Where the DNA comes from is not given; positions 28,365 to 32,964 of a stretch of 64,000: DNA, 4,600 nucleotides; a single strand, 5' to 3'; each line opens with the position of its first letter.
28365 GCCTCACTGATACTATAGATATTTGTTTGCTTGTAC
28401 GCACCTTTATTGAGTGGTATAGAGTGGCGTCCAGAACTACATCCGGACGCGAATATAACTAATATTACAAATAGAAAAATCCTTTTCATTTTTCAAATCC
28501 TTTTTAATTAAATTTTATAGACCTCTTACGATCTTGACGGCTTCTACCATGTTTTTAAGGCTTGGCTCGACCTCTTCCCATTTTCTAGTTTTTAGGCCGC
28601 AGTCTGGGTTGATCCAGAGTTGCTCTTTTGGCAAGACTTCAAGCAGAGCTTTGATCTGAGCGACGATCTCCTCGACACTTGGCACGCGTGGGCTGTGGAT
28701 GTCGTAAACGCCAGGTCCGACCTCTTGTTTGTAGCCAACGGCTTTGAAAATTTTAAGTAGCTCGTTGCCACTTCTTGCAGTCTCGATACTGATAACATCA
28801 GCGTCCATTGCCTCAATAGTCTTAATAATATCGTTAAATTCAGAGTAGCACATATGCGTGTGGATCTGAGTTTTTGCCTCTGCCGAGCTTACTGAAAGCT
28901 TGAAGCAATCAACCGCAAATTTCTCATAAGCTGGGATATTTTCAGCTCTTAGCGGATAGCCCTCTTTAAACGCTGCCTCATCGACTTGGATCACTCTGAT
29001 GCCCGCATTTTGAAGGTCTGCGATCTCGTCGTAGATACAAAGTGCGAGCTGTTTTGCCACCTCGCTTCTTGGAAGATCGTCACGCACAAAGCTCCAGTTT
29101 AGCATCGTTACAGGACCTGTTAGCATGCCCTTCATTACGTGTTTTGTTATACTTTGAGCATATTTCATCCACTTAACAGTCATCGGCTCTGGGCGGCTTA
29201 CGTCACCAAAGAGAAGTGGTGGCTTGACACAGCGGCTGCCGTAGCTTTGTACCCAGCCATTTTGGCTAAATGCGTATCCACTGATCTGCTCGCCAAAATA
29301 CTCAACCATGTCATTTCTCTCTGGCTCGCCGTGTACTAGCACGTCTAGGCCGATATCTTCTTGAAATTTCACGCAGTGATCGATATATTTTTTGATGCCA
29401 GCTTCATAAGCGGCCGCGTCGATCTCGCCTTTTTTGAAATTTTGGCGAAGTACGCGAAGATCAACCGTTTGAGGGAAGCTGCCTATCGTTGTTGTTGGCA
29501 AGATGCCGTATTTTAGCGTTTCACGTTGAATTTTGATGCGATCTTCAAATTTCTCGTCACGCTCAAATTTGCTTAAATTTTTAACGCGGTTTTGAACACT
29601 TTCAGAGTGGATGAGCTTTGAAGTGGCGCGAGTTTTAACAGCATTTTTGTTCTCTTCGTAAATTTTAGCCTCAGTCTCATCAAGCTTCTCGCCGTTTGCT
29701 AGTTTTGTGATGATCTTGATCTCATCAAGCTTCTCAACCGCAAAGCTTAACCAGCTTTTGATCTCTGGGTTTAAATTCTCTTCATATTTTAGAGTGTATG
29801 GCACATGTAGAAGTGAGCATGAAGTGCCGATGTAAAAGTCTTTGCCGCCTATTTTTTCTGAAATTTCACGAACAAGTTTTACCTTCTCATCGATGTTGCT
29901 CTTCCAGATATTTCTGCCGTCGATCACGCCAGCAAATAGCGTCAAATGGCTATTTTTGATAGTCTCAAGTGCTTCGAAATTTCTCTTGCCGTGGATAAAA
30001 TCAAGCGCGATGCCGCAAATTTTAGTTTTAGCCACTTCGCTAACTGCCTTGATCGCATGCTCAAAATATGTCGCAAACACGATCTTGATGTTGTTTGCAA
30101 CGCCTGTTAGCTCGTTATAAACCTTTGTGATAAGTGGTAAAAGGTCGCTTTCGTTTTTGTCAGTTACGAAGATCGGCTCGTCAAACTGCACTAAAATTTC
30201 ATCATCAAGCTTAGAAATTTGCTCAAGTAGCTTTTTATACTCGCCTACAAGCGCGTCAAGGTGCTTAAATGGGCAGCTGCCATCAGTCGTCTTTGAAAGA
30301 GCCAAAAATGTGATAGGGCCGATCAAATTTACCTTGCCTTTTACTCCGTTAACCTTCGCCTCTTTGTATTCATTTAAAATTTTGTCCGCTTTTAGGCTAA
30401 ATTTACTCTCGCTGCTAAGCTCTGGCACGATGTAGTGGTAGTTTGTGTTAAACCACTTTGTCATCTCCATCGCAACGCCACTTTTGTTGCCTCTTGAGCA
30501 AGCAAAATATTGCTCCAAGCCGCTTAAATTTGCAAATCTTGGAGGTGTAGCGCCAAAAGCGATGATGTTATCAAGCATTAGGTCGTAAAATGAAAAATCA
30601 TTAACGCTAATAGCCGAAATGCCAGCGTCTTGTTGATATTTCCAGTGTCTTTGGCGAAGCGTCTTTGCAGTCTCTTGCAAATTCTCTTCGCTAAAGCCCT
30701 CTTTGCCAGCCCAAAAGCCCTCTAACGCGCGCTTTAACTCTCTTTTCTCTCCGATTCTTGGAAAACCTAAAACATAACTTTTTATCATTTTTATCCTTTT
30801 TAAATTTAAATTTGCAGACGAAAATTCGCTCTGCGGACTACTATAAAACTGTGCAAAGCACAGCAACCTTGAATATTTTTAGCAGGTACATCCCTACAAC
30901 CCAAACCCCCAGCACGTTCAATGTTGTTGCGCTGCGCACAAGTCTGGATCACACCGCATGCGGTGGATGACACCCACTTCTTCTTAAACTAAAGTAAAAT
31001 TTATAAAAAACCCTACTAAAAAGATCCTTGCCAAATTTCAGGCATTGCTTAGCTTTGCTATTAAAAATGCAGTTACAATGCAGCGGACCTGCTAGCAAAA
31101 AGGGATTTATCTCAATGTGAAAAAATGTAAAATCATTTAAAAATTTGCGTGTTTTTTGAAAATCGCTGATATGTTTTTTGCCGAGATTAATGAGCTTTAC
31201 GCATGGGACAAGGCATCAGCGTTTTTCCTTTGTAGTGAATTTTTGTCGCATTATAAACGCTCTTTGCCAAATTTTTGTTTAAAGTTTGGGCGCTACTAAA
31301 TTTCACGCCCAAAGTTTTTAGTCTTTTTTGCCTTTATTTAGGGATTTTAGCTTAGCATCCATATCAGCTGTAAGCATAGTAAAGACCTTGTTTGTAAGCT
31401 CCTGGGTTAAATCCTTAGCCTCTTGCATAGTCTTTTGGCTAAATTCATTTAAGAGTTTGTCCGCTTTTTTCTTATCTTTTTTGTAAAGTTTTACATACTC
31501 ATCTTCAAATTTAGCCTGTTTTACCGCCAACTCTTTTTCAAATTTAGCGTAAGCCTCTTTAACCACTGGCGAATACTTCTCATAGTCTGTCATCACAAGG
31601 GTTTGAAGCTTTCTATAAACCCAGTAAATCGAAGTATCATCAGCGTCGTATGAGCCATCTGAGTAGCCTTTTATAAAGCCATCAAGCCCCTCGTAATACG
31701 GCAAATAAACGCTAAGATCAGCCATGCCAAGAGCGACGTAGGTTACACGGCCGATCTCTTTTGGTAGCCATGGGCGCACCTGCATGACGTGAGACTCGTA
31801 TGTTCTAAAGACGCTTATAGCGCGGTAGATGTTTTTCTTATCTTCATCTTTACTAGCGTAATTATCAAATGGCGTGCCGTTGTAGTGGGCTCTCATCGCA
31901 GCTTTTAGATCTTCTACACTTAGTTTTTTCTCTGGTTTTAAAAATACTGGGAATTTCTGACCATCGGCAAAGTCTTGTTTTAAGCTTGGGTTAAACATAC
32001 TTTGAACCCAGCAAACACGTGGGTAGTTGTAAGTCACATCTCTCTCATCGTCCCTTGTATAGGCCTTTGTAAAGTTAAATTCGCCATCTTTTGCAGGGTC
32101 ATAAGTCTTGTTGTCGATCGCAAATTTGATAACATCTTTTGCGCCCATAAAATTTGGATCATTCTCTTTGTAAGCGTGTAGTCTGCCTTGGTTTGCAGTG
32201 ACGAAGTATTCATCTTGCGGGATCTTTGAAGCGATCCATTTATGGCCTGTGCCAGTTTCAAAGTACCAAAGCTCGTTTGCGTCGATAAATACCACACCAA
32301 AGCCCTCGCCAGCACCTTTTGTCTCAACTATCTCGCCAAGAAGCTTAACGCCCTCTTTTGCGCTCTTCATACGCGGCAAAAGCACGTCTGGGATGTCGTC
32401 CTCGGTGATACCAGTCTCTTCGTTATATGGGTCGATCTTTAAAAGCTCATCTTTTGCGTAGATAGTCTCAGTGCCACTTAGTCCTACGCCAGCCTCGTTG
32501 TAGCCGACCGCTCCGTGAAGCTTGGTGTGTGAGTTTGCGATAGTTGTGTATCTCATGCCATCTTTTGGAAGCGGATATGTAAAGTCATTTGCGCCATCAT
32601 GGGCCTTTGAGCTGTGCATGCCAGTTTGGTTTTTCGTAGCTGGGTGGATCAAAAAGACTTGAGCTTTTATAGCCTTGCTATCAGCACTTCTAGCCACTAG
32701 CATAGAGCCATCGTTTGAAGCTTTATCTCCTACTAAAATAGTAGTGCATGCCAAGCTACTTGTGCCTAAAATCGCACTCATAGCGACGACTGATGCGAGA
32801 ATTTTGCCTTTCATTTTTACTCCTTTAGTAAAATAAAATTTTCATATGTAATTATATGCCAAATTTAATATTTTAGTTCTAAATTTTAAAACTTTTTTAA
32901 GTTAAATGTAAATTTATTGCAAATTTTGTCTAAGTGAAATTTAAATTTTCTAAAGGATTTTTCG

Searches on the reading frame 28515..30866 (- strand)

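Call 62: search_protein_families(library=pfam, proteins=[window:28515-30866:-], max_evalue=0.00001)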
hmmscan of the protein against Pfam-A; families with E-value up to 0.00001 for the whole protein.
window:28515-30866:- (783 aa): 2 families
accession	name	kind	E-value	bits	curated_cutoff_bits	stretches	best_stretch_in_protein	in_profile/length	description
PF01717.24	Meth_synt_2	-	7.8e-147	489.2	21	1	456-778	1-323/324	Cobalamin-independent synthase, Catalytic domain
PF08267.18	Meth_synt_1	-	6.1e-115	384.5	27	2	30-338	2-311/313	Cobalamin-independent synthase, N-terminal domain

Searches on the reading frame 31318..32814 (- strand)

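Call 62: search_protein_families(library=pfam, proteins=[window:31318-32814:-], max_evalue=0.00001)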
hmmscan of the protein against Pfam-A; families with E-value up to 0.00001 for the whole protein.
window:31318-32814:- (498 aa): 1 family
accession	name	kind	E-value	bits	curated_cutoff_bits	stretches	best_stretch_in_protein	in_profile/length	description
PF03577.20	Peptidase_C69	-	4.7e-120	401.7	23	1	22-420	1-398/402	Peptidase family C69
